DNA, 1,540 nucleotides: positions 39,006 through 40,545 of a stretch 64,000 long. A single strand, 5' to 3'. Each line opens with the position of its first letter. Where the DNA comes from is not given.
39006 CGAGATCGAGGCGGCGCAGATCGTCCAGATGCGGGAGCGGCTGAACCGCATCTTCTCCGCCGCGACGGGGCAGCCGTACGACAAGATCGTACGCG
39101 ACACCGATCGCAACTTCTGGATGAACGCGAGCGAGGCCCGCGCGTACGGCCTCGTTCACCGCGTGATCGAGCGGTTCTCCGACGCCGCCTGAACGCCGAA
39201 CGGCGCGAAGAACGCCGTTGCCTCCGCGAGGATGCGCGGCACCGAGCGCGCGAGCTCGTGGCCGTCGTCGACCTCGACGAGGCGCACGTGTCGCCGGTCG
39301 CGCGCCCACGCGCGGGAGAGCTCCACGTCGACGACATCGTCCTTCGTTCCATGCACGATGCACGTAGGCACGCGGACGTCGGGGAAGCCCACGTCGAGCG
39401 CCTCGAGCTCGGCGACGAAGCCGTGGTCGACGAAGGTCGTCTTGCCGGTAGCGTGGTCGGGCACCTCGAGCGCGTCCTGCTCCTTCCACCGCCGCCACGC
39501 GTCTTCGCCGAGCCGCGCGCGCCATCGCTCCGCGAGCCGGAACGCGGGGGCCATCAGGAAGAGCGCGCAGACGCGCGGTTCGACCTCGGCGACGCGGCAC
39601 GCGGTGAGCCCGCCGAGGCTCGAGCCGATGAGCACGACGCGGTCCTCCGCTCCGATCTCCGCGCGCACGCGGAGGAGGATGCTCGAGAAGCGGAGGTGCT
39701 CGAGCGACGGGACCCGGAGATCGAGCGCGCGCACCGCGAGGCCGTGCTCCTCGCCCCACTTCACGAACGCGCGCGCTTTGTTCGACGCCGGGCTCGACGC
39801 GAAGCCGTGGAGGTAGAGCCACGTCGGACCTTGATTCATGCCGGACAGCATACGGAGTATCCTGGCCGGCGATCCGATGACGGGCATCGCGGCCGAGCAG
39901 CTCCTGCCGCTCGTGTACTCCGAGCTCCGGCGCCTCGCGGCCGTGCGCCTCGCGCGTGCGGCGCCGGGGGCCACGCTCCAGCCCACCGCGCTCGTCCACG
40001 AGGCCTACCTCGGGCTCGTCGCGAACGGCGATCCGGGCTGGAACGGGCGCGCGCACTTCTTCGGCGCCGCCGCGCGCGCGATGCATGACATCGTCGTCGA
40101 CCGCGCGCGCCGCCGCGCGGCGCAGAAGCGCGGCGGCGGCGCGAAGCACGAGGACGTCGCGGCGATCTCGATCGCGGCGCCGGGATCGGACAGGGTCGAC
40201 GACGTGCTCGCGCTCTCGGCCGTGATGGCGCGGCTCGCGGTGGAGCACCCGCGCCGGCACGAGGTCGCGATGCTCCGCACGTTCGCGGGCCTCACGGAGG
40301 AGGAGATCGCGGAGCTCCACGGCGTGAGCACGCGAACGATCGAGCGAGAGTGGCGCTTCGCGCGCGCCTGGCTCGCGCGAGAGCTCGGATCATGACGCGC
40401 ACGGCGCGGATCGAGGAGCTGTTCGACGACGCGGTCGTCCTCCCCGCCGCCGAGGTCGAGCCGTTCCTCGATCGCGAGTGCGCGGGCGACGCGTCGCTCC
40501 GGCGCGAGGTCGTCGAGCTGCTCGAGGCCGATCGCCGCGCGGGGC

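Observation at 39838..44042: Compact four-gene operon: ECF sigma factor, sigma-associated Ser/Thr kinase with membrane domain, Coq4-like metal-site protein, and substrate-domain-less Hsp70-like ATPase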

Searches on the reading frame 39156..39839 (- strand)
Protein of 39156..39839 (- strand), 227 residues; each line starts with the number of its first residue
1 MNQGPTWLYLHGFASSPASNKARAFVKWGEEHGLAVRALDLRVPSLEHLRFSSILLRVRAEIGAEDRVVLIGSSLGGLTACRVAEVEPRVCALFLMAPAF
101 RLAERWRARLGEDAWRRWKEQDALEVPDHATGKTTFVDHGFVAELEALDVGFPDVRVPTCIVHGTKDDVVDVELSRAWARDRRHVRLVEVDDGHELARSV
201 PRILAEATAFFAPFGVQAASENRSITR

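Call 60: search_protein_families(library=pfam, proteins=[window:39156-39839:-], max_evalue=0.01)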
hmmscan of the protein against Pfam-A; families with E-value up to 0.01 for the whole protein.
window:39156-39839:- (227 aa): 6 families
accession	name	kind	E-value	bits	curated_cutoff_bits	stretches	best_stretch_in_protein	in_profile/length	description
PF05728.18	UPF0227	-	3.4e-23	83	21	1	8-210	3-185/187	Uncharacterised protein family (UPF0227)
PF12146.15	Hydrolase_4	-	2.2e-11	44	27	1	63-119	73-130/239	Serine aminopeptidase, S33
PF00561.26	Abhydrolase_1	-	1.2e-08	35.4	25.8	1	51-107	55-114/245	alpha/beta hydrolase fold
PF12697.13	Abhydrolase_6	-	1.3e-07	33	26.3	1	9-206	3-216/217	Alpha/beta hydrolase family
PF00326.27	Peptidase_S9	-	0.00047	20.2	22.6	1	63-180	61-168/213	Prolyl oligopeptidase family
PF20408.4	Abhydrolase_11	-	0.0098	16.1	27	0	60-94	69-103/193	Alpha/beta hydrolase domain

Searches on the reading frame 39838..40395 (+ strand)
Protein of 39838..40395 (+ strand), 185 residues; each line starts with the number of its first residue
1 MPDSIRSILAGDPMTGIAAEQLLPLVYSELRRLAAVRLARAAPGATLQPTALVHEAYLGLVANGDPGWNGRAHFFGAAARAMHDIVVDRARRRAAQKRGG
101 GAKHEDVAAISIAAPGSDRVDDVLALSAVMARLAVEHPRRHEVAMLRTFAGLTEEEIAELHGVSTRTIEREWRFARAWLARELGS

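Call 3: search_protein_families(library=pfam, proteins=[window:39838-40395:+], max_evalue=0.1)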
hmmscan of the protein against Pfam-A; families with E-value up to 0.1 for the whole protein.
window:39838-40395:+ (185 aa): 5 families
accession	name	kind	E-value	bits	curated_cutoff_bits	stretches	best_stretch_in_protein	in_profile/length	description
PF07638.17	Sigma70_ECF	-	1.9e-48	165.2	21.1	1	17-183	17-183/185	ECF sigma factor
PF08281.18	Sigma70_r4_2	-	1.5e-05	25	25.7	1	138-179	13-54/54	Sigma-70, region 4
PF13384.12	HTH_23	-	5.9e-05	23.2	24.6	1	144-170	9-36/50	Homeodomain-like domain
PF06530.18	Phage_antitermQ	-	0.00067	20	26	1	121-179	48-106/118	Phage antitermination protein Q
PF04545.22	Sigma70_r4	-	0.022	14.7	24.1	1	138-168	7-37/50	Sigma-70, region 4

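Call 4: search_protein_families(library=ncbifam, proteins=[window:39838-40395:+], max_evalue=0.1)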
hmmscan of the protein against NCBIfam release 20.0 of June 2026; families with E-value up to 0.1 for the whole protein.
window:39838-40395:+ (185 aa): 17 families
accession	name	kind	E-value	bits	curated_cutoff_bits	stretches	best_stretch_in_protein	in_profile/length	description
TIGR02999.1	Sig-70_X6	subfamily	1.9e-52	177.8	126.15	1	18-183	18-182/183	ECF-type sigma factor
TIGR02937.1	sigma70-ECF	superfamily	7.7e-13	48.4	42.9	1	20-183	8-165/165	sigma-70 family RNA polymerase sigma factor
NF009166.1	PRK12513.1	equivalog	5.4e-08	32.8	206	1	52-183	52-186/193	RNA polymerase sigma factor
TIGR02983.1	SigE-fam_strep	subfamily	7.2e-05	22.7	141.55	1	82-183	65-158/162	SigE family RNA polymerase sigma factor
NF040705.1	sigma_mbnA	exception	0.00019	21.2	350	1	51-175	28-150/272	methanobactin precursor domain-containing sigma factor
NF009176.0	PRK12524.1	equivalog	0.00034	20.4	264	1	52-169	56-170/196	RNA polymerase sigma factor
TIGR02985.1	Sig70_bacteroi1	subfamily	0.00073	19.8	126.4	1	139-182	118-161/162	RNA polymerase sigma-70 factor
NF007227.0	PRK09645.1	subfamily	0.0019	18.1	202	1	84-171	75-158/177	sigma-70 family RNA polymerase sigma factor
NF009179.0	PRK12527.1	equivalog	0.0041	17.2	162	1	45-170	18-140/159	RNA polymerase sigma factor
NF058625.1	sigma_PG0214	equivalog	0.0057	16.4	130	1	71-176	52-154/170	GFO_1088 family ECF-type sigma factor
NF009187.0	PRK12535.1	equivalog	0.0064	16.1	290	1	81-177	83-174/197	RNA polymerase sigma factor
NF010500.0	PRK13919.1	subfamily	0.0076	16.4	226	1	82-178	83-178/186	putative RNA polymerase sigma E protein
TIGR02960.1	SigX5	hypoth_equivalog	0.011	14.9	264.75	1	128-183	135-190/322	RNA polymerase sigma-70 factor, TIGR02960 family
NF040522.1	VC1465_fam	subfamily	0.018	15.1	70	1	147-173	5-30/111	VC1465 family Xer recombination activation factor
NF005514.0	PRK07122.1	subfamily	0.021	14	372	1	117-170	200-250/264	RNA polymerase sigma factor SigF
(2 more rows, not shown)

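Call 6: search_protein_families(library=padloc, proteins=[window:39838-40395:+], max_evalue=0.01)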
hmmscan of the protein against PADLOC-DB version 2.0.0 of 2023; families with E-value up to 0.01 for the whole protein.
window:39838-40395:+ (185 aa): 0 families
